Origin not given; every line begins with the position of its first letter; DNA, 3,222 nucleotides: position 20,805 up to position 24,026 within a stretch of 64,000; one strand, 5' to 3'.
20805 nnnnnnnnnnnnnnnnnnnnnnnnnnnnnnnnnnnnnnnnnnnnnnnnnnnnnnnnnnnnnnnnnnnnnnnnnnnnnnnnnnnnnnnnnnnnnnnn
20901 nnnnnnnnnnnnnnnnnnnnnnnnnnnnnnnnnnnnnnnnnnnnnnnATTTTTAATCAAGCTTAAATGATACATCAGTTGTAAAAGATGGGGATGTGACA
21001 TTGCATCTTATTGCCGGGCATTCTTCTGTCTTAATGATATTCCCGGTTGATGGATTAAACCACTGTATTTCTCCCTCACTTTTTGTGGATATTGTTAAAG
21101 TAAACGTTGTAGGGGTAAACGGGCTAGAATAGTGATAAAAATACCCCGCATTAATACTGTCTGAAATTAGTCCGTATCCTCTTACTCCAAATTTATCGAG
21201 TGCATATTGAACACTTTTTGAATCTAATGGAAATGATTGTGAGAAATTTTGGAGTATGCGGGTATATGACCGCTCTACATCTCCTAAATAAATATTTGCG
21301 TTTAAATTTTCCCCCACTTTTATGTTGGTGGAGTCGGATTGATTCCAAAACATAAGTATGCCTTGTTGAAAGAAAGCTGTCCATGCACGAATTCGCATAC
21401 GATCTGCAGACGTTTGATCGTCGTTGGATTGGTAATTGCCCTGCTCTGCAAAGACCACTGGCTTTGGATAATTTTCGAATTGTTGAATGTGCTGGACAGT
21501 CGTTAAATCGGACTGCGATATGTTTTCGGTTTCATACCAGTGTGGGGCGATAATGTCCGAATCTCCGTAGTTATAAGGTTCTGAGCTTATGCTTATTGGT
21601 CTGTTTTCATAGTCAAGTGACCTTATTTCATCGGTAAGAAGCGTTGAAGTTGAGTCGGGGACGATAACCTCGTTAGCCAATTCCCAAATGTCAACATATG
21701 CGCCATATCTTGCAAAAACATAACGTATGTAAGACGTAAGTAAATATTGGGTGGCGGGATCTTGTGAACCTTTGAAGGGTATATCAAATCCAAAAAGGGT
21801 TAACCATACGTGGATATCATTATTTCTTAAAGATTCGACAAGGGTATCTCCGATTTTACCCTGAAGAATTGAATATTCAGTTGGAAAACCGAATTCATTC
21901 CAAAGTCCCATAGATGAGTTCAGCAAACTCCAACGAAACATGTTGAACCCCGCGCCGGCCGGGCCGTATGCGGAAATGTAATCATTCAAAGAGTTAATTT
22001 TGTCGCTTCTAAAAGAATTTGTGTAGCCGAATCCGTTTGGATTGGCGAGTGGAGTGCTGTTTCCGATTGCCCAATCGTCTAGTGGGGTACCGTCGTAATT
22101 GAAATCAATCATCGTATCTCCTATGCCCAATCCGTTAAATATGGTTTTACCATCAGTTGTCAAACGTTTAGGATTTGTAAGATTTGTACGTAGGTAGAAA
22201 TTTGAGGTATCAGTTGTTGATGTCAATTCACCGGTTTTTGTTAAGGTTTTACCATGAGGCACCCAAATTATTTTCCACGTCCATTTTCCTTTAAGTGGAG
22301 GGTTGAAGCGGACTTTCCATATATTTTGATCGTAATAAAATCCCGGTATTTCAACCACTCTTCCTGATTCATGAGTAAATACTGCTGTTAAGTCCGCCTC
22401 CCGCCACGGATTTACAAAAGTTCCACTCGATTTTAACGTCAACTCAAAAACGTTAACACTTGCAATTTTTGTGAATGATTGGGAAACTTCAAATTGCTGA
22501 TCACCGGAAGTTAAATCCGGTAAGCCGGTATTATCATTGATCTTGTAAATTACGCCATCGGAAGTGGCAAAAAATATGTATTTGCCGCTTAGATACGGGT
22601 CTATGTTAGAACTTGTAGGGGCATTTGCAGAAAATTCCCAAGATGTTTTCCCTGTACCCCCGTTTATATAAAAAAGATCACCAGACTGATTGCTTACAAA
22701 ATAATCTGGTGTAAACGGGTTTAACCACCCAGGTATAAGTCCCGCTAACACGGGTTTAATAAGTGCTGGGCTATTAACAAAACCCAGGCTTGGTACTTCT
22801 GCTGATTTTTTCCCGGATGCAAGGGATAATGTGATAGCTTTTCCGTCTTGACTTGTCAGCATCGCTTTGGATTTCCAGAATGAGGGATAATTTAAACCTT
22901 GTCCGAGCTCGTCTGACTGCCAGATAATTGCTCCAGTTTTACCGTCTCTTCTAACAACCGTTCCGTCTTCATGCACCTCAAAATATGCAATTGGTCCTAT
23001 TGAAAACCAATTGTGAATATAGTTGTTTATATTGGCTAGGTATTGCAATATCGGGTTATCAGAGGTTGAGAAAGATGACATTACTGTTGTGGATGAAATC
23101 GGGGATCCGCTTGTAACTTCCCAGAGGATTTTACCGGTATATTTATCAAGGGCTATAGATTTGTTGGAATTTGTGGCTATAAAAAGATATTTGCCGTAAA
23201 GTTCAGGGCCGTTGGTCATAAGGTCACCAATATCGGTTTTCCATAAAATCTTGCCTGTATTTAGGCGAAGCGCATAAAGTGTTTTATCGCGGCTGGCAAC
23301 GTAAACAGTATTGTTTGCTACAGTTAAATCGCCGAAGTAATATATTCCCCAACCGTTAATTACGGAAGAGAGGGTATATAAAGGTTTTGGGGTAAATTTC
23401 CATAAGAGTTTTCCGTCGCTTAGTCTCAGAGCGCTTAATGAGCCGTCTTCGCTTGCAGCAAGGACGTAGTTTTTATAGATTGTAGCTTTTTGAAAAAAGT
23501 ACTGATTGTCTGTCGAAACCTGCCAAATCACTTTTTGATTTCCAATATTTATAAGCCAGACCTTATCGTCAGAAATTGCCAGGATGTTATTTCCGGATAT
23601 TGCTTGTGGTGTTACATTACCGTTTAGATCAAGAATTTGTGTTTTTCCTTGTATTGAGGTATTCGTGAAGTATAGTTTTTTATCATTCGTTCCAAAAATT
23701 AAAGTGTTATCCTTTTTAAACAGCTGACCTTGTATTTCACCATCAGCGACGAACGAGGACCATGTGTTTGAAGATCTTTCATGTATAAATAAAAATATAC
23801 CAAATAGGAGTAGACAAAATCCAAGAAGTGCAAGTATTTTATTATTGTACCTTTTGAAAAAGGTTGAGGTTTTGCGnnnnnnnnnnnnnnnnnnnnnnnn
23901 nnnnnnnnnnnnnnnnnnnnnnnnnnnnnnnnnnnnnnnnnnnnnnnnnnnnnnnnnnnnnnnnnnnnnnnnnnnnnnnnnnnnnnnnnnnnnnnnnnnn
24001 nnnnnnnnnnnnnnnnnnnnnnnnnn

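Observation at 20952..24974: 1340-aa fusion of a cytoplasmic GT4 glycosyltransferase, a TM helix, a PQQ-like beta-propeller and a GH-A-type glycoside hydrolase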

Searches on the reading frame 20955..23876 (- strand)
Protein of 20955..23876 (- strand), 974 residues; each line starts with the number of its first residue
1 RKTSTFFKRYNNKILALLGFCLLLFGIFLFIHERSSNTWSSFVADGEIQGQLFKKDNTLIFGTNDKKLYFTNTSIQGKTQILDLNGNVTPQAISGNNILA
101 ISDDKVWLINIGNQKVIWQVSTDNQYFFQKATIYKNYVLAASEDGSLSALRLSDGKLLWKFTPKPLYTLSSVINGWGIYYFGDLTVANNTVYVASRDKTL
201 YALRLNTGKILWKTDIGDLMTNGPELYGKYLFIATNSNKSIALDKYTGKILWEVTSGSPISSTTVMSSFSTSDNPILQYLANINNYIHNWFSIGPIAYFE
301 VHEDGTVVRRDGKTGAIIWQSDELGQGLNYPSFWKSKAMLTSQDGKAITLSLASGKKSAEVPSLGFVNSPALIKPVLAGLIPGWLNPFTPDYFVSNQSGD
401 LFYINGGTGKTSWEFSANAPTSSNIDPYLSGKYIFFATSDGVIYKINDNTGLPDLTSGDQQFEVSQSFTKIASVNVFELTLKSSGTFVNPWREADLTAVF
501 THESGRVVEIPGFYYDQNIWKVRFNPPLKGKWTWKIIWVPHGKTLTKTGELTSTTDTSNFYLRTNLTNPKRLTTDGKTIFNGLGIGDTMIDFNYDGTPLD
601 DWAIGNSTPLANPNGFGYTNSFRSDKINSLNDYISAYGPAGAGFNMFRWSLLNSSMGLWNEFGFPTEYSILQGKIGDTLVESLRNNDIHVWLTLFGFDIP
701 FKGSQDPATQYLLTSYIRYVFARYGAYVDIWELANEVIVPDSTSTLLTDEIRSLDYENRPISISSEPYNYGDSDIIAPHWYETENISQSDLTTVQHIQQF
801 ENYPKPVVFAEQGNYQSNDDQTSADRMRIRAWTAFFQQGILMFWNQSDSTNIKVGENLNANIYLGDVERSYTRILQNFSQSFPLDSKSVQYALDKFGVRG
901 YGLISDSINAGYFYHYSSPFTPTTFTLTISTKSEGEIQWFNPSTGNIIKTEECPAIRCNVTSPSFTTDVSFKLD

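Call 37: search_protein_representatives(protein=window:20955-23876:-)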
Query: 974 residues. Proteins with E-value up to 0.001 (for the whole library): 16840; up to 1e-10: 3377; up to 1e-30: 249. The best 150 are listed.
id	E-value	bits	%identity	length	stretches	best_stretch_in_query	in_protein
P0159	0.0e+00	1052.2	50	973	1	11-970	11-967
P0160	3.8e-283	958.4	47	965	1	25-973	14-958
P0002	1.8e-280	949.5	48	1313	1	20-970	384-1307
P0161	3.7e-273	925.3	46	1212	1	6-973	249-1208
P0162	2.6e-233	793.4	40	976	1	2-969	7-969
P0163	3.1e-225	766.6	40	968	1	7-973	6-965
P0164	6.0e-212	722.7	41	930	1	22-972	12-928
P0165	4.8e-200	683.3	41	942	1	14-973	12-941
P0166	4.0e-185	633.9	37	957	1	21-973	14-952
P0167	1.2e-170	586.0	37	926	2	289-973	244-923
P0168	4.9e-166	570.7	37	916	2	299-973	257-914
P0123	3.0e-154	531.7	46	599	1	388-973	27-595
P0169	8.8e-154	530.2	38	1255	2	300-973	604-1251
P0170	1.1e-150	519.9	32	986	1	5-973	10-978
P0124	3.3e-150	518.3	39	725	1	261-973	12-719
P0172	2.0e-144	499.2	35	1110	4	476-973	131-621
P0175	1.0e-124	434.0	30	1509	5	431-973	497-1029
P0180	1.8e-112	393.4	37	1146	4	392-973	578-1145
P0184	4.8e-105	368.8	33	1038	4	456-973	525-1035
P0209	8.3e-81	288.6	34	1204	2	305-971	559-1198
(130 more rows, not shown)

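Call 39: search_protein_families(library=pfam, proteins=[P0161, P0169, P0180, P0209, P0175, P0172, P0159, P0184], max_evalue=0.0001)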
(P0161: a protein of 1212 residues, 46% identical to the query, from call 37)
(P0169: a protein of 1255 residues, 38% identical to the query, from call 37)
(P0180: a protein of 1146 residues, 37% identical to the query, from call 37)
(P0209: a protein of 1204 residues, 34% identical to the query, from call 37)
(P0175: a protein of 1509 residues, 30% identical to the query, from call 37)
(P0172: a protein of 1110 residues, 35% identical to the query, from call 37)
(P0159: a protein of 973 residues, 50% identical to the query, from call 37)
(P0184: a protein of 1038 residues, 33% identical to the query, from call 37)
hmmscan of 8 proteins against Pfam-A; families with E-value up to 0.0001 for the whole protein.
P0161 (1212 aa): 5 families
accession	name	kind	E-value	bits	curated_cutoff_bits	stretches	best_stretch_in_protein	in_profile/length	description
PF03808.19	Glyco_tran_WecG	-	4.4e-59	199.5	27.4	1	65-235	1-168/168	Glycosyl transferase WecG/TagA/CpsF family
PF13360.13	PQQ_2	-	1.1e-37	130.3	27.6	2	290-489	32-232/233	Outer membrane protein assembly factor BamB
PF13570.13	Beta-prop_ACSF4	-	4.8e-31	108.8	133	2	342-491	31-172/329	Beta-alanine-activating enzyme, beta-propeller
PF16586.11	DUF5060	-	2e-14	54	27.2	1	711-771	7-67/70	Domain of unknown function (DUF5060)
PF01011.28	PQQ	-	2.9e-06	26.7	26.7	0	392-451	28-84/595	Glucose/ethanol/alcohol dehydrogenase, beta-propeller domain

P0169 (1255 aa): 7 families
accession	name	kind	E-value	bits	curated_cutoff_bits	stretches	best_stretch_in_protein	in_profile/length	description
PF13570.13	Beta-prop_ACSF4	-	1.9e-39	136.4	133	3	648-743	29-124/329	Beta-alanine-activating enzyme, beta-propeller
PF13360.13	PQQ_2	-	1.6e-30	106.9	27.6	3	428-574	4-140/233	Outer membrane protein assembly factor BamB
PF00535.33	Glycos_transf_2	-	7.1e-19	68.8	23.3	1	4-166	1-162/168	Glycosyl transferase family 2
PF16586.11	DUF5060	-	1.3e-13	51.4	27.2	1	778-831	16-69/70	Domain of unknown function (DUF5060)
PF25292.1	Beta-prop_CGLA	-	3e-07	30.6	26.8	0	519-581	51-115/316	Lambda-carrageenase beta-propeller domain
PF01011.28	PQQ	-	3.5e-06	26.4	26.7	0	455-543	54-145/595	Glucose/ethanol/alcohol dehydrogenase, beta-propeller domain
PF13641.12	Glyco_tranf_2_3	-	4.6e-05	24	27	1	3-219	3-216/230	Glycosyltransferase like family 2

P0180 (1146 aa): 5 families
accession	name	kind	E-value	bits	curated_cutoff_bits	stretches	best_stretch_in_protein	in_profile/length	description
PF13570.13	Beta-prop_ACSF4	-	3.2e-58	198.1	133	2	437-631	42-244/329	Beta-alanine-activating enzyme, beta-propeller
PF13360.13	PQQ_2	-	1.2e-45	156.4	27.6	2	299-520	17-233/233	Outer membrane protein assembly factor BamB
PF03808.19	Glyco_tran_WecG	-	3.1e-42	144.7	27.4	1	61-226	1-168/168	Glycosyl transferase WecG/TagA/CpsF family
PF01011.28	PQQ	-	1.4e-19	70.7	26.7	0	389-434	48-93/595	Glucose/ethanol/alcohol dehydrogenase, beta-propeller domain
PF16586.11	DUF5060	-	1e-15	58.2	27.2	1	654-719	5-69/70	Domain of unknown function (DUF5060)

P0209 (1204 aa): 7 families
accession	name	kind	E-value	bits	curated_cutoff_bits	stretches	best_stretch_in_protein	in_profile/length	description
PF13360.13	PQQ_2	-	2.6e-35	122.6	27.6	2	558-690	2-140/233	Outer membrane protein assembly factor BamB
PF00535.33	Glycos_transf_2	-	8.2e-23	81.6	23.3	1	28-139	1-113/168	Glycosyl transferase family 2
PF13570.13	Beta-prop_ACSF4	-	7.8e-22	78.5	133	2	509-685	61-243/329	Beta-alanine-activating enzyme, beta-propeller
PF16586.11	DUF5060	-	2.5e-15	56.9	27.2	1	712-776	9-69/70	Domain of unknown function (DUF5060)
PF13641.12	Glyco_tranf_2_3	-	6.7e-12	46.4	27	1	25-247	1-224/230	Glycosyltransferase like family 2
PF01011.28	PQQ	-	7.1e-09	35.4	26.7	0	458-504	44-90/595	Glucose/ethanol/alcohol dehydrogenase, beta-propeller domain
PF13204.13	Apiosidase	-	4.1e-05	23.8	26.5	0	846-998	30-191/320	Apiosidase-like, catalytic domain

P0175 (1509 aa): 5 families
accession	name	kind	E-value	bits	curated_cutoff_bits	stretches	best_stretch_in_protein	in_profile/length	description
PF13360.13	PQQ_2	-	9.6e-29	101.1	27.6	2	97-246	7-145/233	Outer membrane protein assembly factor BamB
PF13570.13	Beta-prop_ACSF4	-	4.2e-24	86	133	2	80-286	58-252/329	Beta-alanine-activating enzyme, beta-propeller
PF16586.11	DUF5060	-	7.9e-22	77.7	27.2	2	542-604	6-67/70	Domain of unknown function (DUF5060)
PF01011.28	PQQ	-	1.7e-10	40.7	26.7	0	218-367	57-205/595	Glucose/ethanol/alcohol dehydrogenase, beta-propeller domain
PF13204.13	Apiosidase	-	1.9e-08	34.7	26.5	0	682-839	28-205/320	Apiosidase-like, catalytic domain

P0172 (1110 aa): 2 families
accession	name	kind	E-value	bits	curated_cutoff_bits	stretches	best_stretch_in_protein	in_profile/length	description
PF16586.11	DUF5060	-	1.5e-20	73.6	27.2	2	129-193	5-68/70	Domain of unknown function (DUF5060)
PF13204.13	Apiosidase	-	7.4e-07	29.5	26.5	0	353-459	120-236/320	Apiosidase-like, catalytic domain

P0159 (973 aa): 3 families
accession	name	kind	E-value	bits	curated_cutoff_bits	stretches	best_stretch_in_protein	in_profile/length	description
PF13570.13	Beta-prop_ACSF4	-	6.8e-31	108.3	133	3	106-268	31-185/329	Beta-alanine-activating enzyme, beta-propeller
PF13360.13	PQQ_2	-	8e-27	94.8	27.6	3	187-259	72-149/233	Outer membrane protein assembly factor BamB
PF16586.11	DUF5060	-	2.8e-15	56.8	27.2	1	474-535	7-68/70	Domain of unknown function (DUF5060)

P0184 (1038 aa): 6 families
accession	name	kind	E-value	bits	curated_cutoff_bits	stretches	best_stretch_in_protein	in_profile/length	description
PF13360.13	PQQ_2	-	9.6e-39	133.8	27.6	3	78-199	3-121/233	Outer membrane protein assembly factor BamB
PF13570.13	Beta-prop_ACSF4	-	1.7e-36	126.8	133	2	106-313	16-211/329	Beta-alanine-activating enzyme, beta-propeller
PF01011.28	PQQ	-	1.7e-19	70.4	26.7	0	204-361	58-208/595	Glucose/ethanol/alcohol dehydrogenase, beta-propeller domain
PF16586.11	DUF5060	-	9e-16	58.3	27.2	1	539-608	1-69/70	Domain of unknown function (DUF5060)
PF25292.1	Beta-prop_CGLA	-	2.7e-10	40.7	26.8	0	69-126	45-104/316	Lambda-carrageenase beta-propeller domain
PF25293.1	Beta-prop_EMC1_N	-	9.2e-07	29.2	34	0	203-359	31-193/219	EMC1 N-terminal beta-propeller domain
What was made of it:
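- Closest known: BVU_0362. Same: Some relatives have sub-threshold PF13204 matches (call 39).
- It is repeatedly fused to GTs (call 39). Analogous GT26 and GT2 fusions exist (call 39).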

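Call 41: find_homologous_proteins(query=window:20955-23876:-, max_evalue=1e-10)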
Query window:20955-23876:- (974 aa): 4 proteins with E <= 1e-10 among 8000 candidates.
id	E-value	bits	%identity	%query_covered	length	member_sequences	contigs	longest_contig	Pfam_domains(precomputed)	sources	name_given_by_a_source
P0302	0.0e+0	1307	59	99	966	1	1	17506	PF01011.29,PF07774.20,PF13360.14,PF16586.12,PF13570.14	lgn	-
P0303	0.0e+0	1297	59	99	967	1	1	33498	PF13360.14,PF16586.12,PF13570.14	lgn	-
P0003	0.0e+0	1143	53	98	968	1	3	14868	PF13360.14,PF16586.12,PF13570.14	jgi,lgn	-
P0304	3.6e-17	80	24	33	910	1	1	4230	PF01011.29,PF13360.14,PF25292.1,PF25171.2,PF13570.14,PF24807.2,PF23414.2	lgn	-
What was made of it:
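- Tried and rejected: The third homology search, with the whole ectodomain, returned only 4 proteins because of the word-index candidate limit (call 41).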

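Call 42: find_encoding_contigs(protein=P0302, flank=10000, max_places=2)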
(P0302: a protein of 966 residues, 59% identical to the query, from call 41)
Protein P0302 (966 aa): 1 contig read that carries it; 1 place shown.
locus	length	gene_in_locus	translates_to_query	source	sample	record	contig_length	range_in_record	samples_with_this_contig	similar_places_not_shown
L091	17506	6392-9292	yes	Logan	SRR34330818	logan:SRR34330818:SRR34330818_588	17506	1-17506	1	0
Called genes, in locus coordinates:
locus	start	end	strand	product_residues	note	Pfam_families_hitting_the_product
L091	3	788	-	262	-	?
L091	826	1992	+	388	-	PF13439:Glyco_transf_4 (weak), PF20706:GT4-conflict (weak), PF00534:Glycos_transf_1, PF13692:Glyco_trans_1_4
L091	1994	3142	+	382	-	PF13439:Glyco_transf_4, PF00534:Glycos_transf_1, PF13692:Glyco_trans_1_4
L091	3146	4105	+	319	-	PF00535:Glycos_transf_2, PF10111:Glyco_tranf_2_2, PF13641:Glyco_tranf_2_3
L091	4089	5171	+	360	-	PF13439:Glyco_transf_4, PF00534:Glycos_transf_1, PF13692:Glyco_trans_1_4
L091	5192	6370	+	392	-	-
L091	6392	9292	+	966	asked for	PF07774:EMC1_C (faint), PF13570:Beta-prop_ACSF4 (weak), PF01011:PQQ (faint), PF13360:PQQ_2, PF13570:Beta-prop_ACSF4, PF13360:PQQ_2 (weak), PF16586:DUF5060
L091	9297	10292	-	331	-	PF13472:Lipase_GDSL_2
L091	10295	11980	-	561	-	PF02543:Carbam_trans_N, PF00814:TsaD (faint), PF16861:Carbam_trans_C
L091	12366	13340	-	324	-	PF00657:Lipase_GDSL (weak), PF13472:Lipase_GDSL_2 (faint)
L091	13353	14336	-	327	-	-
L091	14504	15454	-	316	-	PF00535:Glycos_transf_2, PF10111:Glyco_tranf_2_2 (weak), PF13641:Glyco_tranf_2_3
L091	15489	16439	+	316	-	PF01501:Glyco_transf_8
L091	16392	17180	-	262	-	PF13578:Methyltransf_24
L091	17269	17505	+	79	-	?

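Call 43: find_encoding_contigs(protein=P0303, flank=10000, max_places=2)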
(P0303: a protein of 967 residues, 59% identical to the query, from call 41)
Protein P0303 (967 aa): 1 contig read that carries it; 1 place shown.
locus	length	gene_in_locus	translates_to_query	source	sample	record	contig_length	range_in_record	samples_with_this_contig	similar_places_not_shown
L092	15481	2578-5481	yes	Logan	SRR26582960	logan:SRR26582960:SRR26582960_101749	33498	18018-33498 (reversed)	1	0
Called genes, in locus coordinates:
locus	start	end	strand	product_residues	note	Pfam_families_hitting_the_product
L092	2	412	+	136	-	?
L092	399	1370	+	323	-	PF10111:Glyco_tranf_2_2, PF13641:Glyco_tranf_2_3, PF00535:Glycos_transf_2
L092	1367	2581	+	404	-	-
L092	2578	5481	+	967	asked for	PF13360:PQQ_2, PF13570:Beta-prop_ACSF4, PF16586:DUF5060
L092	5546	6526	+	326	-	PF06508:QueC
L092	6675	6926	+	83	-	PF05402:PqqD, PF16007:DUF4777 (faint)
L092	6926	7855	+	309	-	PF00685:Sulfotransfer_1, PF13469:Sulfotransfer_3 (weak)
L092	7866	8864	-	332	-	PF00005:ABC_tran, PF13304:AAA_21 (faint)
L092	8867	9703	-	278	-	PF01061:ABC2_membrane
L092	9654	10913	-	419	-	PF00282:Pyridoxal_deC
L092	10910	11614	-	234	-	PF13578:Methyltransf_24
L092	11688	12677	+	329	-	PF03214:RGP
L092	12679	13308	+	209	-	PF02397:Bac_transf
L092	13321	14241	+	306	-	-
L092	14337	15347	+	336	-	PF11104:PilM_2, PF06723:MreB_Mbl (faint), PF25216:Volactin (weak), PF14450:FtsA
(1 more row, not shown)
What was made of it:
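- The nearest relatives are unfused (calls 41-43).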

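Call 44: find_encoding_contigs(protein=P0161, flank=8000, max_places=2)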
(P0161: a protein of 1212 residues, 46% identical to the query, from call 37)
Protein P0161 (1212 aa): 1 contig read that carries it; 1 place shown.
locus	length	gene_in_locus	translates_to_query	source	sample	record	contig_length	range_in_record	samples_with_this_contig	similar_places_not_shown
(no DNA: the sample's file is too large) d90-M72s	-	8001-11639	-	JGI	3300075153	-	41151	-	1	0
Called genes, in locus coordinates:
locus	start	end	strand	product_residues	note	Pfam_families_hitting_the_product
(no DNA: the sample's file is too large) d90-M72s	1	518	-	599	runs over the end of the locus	PF13489:Methyltransf_23 (faint), PF05175:MTS (weak), PF08241:Methyltransf_11, PF08242:Methyltransf_12, PF13649:Methyltransf_25, PF13847:Methyltransf_31, PF02585:PIG-L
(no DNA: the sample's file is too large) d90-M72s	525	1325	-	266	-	-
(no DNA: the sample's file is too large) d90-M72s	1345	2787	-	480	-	PF04932:Wzy_C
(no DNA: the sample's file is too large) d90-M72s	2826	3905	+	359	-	PF00534:Glycos_transf_1, PF20706:GT4-conflict (weak), PF13692:Glyco_trans_1_4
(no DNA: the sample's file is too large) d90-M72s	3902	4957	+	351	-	PF13439:Glyco_transf_4, PF00534:Glycos_transf_1, PF13692:Glyco_trans_1_4, PF20706:GT4-conflict (weak)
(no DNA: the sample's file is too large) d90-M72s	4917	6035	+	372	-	PF13439:Glyco_transf_4, PF00534:Glycos_transf_1, PF13692:Glyco_trans_1_4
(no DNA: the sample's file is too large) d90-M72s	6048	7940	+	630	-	-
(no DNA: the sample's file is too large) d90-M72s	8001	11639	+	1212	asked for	PF03808:Glyco_tran_WecG, PF13360:PQQ_2, PF01011:PQQ (faint), PF13570:Beta-prop_ACSF4, PF13360:PQQ_2, PF16586:DUF5060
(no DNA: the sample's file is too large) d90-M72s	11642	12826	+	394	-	PF00534:Glycos_transf_1, PF13692:Glyco_trans_1_4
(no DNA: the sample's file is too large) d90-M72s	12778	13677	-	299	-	PF00535:Glycos_transf_2, PF10111:Glyco_tranf_2_2, PF13641:Glyco_tranf_2_3, PF13632:Glyco_trans_2_3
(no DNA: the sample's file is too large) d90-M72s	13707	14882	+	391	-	PF20706:GT4-conflict (faint), PF13439:Glyco_transf_4, PF13579:Glyco_trans_4_4, PF00534:Glycos_transf_1, PF13692:Glyco_trans_1_4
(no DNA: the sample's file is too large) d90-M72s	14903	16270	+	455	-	-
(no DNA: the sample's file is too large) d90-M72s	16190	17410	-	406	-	PF13439:Glyco_transf_4, PF00534:Glycos_transf_1, PF13692:Glyco_trans_1_4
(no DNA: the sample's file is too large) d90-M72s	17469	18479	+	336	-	-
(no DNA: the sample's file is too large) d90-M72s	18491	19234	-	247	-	PF00005:ABC_tran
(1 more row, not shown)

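Call 63: find_encoding_contigs(protein=P0169, flank=8000, max_places=1)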
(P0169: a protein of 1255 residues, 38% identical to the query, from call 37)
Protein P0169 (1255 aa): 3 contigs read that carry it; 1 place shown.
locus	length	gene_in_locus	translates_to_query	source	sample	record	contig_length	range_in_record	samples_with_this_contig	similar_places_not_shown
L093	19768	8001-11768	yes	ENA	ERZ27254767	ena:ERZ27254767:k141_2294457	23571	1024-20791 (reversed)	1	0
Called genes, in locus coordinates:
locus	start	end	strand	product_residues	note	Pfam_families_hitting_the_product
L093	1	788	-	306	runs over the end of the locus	PF00535:Glycos_transf_2, PF10111:Glyco_tranf_2_2 (weak)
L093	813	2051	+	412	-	PF00534:Glycos_transf_1, PF13692:Glyco_trans_1_4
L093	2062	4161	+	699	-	-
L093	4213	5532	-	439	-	-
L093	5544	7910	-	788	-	PF09586:YfhO (weak)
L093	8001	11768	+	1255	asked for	PF00535:Glycos_transf_2, PF13641:Glyco_tranf_2_3 (weak), PF13570:Beta-prop_ACSF4, PF13360:PQQ_2, PF13570:Beta-prop_ACSF4, PF13360:PQQ_2, PF13570:Beta-prop_ACSF4, PF16586:DUF5060, +2 more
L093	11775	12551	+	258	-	PF01061:ABC2_membrane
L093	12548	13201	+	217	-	PF00005:ABC_tran, PF13304:AAA_21 (faint)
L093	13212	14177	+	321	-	PF00535:Glycos_transf_2, PF10111:Glyco_tranf_2_2 (faint), PF13641:Glyco_tranf_2_3 (weak), PF13632:Glyco_trans_2_3 (weak)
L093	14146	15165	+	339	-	PF13524:Glyco_trans_1_2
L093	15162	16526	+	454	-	PF04055:Radical_SAM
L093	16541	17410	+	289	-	PF01370:Epimerase, PF04321:RmlD_sub_bind, PF07993:NAD_binding_4 (faint), PF16363:GDP_Man_Dehyd (weak)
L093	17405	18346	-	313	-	PF01370:Epimerase, PF16363:GDP_Man_Dehyd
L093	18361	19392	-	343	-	-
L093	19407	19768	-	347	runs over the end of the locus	-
